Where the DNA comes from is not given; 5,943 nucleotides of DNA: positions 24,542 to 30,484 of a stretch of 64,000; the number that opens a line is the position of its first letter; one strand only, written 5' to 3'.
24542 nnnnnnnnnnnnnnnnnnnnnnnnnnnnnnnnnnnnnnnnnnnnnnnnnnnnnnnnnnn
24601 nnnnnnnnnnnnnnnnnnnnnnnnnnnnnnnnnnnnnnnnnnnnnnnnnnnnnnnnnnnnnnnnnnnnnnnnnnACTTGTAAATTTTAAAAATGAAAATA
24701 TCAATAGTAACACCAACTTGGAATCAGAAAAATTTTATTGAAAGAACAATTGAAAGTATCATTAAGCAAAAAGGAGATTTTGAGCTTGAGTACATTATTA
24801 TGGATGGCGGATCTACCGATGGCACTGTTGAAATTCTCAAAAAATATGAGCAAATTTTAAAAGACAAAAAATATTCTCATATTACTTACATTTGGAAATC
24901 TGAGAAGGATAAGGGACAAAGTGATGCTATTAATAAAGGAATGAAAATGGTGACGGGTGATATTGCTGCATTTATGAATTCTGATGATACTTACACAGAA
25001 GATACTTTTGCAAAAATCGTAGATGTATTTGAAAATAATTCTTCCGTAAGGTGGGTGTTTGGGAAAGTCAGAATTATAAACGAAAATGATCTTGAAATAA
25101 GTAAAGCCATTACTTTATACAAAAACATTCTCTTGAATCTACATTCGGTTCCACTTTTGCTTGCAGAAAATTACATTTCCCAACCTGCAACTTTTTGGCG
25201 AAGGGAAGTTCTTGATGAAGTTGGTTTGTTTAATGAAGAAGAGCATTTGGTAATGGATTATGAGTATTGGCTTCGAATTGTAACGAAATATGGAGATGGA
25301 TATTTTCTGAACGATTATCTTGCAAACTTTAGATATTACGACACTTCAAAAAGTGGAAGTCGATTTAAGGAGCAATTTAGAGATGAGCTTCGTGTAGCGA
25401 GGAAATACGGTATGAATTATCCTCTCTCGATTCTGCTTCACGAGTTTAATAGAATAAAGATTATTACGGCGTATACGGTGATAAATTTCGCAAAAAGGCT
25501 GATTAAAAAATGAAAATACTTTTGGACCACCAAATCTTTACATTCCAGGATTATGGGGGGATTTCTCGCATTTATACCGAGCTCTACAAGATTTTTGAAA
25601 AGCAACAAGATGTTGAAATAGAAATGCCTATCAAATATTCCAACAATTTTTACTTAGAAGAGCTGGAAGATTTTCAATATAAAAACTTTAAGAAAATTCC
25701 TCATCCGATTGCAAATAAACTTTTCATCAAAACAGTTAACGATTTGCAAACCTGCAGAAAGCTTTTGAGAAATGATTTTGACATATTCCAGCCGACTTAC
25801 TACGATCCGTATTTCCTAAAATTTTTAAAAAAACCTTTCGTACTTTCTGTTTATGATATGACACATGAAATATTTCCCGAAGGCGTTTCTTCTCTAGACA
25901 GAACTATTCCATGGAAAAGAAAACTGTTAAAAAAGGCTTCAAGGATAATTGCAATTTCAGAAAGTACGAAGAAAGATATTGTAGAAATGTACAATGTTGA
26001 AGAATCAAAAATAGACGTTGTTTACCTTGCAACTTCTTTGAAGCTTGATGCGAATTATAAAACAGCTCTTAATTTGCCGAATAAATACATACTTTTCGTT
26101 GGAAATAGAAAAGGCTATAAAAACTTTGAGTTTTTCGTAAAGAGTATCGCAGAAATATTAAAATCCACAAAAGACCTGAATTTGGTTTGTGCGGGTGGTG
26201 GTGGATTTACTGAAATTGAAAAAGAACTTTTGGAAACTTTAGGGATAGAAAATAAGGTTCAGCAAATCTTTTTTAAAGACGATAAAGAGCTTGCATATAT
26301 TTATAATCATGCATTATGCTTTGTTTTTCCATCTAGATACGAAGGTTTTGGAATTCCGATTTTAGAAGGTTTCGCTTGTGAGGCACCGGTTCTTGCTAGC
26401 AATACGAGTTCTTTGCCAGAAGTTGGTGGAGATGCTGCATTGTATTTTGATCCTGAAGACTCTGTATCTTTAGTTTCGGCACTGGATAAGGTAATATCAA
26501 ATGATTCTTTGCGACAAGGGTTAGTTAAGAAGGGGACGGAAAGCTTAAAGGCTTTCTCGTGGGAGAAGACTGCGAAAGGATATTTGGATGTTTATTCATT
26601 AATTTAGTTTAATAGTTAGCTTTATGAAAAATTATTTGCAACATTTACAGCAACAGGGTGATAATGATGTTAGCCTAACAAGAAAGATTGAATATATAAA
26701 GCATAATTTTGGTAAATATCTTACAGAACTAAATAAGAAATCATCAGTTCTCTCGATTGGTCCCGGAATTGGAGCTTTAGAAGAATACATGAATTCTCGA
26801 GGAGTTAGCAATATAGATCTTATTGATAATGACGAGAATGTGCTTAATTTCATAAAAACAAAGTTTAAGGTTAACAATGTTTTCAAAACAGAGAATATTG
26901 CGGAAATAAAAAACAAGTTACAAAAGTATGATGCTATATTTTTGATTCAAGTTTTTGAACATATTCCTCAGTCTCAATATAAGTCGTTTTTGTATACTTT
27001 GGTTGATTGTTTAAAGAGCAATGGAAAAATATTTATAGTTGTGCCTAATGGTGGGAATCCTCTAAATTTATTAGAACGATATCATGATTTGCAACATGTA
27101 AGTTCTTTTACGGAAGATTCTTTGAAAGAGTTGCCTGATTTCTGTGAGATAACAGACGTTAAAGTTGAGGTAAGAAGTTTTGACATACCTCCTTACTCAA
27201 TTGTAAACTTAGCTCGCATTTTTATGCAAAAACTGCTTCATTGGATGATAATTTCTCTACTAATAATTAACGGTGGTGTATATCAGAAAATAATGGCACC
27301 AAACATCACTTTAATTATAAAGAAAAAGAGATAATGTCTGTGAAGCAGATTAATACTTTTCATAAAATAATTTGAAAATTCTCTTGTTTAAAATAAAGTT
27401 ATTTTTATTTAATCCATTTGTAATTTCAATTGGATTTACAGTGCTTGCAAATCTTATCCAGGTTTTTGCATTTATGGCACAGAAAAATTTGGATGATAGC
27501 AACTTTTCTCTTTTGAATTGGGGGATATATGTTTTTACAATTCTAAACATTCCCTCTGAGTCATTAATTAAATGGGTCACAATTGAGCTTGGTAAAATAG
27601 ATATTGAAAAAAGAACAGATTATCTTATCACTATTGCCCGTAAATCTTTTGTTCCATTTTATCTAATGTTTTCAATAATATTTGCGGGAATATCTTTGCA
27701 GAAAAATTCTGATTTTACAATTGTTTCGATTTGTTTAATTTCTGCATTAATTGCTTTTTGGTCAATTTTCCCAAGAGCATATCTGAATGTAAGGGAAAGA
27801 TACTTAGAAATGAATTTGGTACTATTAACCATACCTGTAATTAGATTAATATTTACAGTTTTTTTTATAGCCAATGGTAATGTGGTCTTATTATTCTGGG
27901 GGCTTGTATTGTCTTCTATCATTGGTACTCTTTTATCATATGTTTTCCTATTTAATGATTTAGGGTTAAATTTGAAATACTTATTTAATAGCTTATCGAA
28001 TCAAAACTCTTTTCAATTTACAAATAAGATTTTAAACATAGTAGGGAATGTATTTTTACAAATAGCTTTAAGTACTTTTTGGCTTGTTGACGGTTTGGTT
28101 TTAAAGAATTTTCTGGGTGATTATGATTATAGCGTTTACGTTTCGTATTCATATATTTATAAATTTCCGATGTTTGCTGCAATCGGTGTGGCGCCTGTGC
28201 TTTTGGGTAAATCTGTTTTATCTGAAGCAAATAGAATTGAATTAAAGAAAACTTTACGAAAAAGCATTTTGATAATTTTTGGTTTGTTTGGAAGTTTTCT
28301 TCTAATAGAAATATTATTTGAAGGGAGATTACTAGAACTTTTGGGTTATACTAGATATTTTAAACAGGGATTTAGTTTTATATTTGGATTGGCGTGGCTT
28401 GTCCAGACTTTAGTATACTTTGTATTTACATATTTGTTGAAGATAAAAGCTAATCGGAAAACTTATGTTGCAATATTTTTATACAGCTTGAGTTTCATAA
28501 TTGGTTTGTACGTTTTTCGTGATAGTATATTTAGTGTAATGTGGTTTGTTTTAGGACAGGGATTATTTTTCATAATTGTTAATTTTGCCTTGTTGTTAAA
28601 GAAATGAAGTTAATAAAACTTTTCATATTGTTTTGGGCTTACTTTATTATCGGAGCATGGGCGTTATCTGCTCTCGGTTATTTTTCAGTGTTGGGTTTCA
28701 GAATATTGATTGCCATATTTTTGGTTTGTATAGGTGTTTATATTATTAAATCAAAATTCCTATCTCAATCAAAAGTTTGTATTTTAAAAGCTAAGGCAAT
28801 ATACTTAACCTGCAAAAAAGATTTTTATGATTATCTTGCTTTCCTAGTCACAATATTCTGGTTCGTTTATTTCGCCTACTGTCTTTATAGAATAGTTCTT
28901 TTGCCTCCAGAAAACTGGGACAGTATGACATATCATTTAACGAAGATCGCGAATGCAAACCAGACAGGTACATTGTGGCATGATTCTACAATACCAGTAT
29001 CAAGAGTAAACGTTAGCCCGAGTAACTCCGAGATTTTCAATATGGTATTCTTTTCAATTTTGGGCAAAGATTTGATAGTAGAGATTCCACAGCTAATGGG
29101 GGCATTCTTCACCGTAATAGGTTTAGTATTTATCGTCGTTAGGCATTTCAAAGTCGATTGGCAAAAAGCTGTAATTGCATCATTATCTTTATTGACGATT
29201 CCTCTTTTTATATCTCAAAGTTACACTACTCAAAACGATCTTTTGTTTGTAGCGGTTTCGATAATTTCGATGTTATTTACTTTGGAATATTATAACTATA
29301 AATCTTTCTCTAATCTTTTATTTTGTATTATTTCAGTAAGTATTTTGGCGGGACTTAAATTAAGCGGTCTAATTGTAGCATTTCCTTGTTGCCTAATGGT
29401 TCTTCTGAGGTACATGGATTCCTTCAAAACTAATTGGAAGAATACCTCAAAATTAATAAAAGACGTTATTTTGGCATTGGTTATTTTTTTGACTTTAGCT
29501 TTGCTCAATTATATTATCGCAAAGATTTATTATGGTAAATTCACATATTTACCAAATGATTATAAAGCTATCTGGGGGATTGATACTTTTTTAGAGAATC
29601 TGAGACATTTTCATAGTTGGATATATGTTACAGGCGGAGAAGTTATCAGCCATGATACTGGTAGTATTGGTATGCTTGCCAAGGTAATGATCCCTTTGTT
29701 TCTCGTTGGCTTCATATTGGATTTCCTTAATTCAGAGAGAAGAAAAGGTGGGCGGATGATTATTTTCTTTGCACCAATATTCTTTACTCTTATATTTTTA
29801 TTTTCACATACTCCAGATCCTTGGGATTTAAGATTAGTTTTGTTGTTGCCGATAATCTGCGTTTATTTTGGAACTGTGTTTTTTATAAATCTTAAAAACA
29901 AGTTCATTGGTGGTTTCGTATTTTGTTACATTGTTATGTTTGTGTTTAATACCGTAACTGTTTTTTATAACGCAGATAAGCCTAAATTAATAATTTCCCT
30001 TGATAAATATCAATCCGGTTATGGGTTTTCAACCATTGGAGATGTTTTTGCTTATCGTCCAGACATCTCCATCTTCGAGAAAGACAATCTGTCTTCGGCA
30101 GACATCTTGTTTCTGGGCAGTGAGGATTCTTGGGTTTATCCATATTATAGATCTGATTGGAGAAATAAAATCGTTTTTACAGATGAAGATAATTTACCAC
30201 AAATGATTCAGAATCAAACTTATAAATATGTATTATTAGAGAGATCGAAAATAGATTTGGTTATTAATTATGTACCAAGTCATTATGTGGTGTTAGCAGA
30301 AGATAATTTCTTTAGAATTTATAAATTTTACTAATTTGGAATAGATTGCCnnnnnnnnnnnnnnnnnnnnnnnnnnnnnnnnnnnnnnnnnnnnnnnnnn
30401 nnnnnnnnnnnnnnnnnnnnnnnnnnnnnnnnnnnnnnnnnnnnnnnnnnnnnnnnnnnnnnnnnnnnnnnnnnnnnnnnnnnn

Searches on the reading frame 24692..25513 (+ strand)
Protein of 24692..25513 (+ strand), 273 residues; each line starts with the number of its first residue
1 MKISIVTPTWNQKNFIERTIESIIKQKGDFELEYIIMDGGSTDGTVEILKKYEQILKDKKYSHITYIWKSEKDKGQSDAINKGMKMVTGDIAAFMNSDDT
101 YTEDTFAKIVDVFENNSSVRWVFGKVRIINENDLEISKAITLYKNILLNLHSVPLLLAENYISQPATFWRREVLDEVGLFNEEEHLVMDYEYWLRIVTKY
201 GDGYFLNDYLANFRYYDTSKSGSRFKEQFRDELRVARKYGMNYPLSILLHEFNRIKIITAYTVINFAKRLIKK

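Call 50: search_protein_families(library=pfam, proteins=[window:24692-25513:+], max_evalue=0.00001)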
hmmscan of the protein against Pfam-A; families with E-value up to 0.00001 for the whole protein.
window:24692-25513:+ (273 aa): 3 families
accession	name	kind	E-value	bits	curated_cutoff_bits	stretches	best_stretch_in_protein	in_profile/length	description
PF00535.33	Glycos_transf_2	-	5.1e-31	108.3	23.3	1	4-176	1-166/168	Glycosyl transferase family 2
PF13641.12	Glyco_tranf_2_3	-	4.3e-17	63.3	27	1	3-230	3-226/230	Glycosyltransferase like family 2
PF10111.15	Glyco_tranf_2_2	-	9.6e-12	45.4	27.3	1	11-226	8-226/276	Glycosyltransferase like family 2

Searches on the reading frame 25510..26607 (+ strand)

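Call 50: search_protein_families(library=pfam, proteins=[window:25510-26607:+], max_evalue=0.00001)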
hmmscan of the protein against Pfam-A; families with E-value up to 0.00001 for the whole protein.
window:25510-26607:+ (365 aa): 4 families
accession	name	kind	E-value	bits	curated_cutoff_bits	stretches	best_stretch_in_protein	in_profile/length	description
PF00534.26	Glycos_transf_1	-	7.5e-32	110.7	26.4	1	185-343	9-170/172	Glycosyl transferases group 1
PF13692.12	Glyco_trans_1_4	-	1e-23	84.6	27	1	192-331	2-142/142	Glycosyl transferases group 1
PF13439.12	Glyco_transf_4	-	4.7e-10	40.2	28.5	1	55-172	38-163/170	Glycosyltransferase Family 4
PF20706.3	GT4-conflict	-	2.4e-09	37.1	26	1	136-302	140-316/385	Family 4 Glycosyltransferase in conflict systems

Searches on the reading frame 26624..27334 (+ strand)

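Call 50: search_protein_families(library=pfam, proteins=[window:26624-27334:+], max_evalue=0.00001)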
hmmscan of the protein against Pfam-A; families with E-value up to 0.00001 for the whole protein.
window:26624-27334:+ (236 aa): 5 families
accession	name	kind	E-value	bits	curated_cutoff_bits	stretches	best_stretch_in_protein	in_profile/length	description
PF13489.12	Methyltransf_23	-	2.3e-16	60.4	27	1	23-170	7-153/164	Methyltransferase domain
PF13649.12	Methyltransf_25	-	9.7e-09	36.2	27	1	42-134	1-97/97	Methyltransferase domain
PF08241.18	Methyltransf_11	-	6.6e-08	33.5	21.2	1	43-138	1-95/95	Methyltransferase domain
PF08242.18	Methyltransf_12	-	1.9e-07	32.1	30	1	43-136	1-98/98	Methyltransferase domain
PF05891.18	Methyltransf_PK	-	6e-07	29.7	27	1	24-138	41-159/218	AdoMet dependent proline di-methyltransferase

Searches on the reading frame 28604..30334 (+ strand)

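Call 4: search_protein_families(library=pfam, proteins=[window:28604-30334:+], max_evalue=0.01)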
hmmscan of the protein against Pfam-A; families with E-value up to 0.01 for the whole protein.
window:28604-30334:+ (576 aa): 2 families
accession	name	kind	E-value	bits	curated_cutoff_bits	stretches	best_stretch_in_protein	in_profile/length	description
PF07695.17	7TMR-DISM_7TM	-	0.0063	16.9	29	1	356-474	70-186/205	7TM diverse intracellular signalling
PF11992.13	TgpA_N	-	0.0067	15.9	30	1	247-414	11-134/333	TgpA N-terminal domain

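Call 8: search_protein_families(library=ncbifam, proteins=[window:28604-30334:+], max_evalue=0.001)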
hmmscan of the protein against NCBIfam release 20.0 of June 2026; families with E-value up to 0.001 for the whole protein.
window:28604-30334:+ (576 aa): 0 families
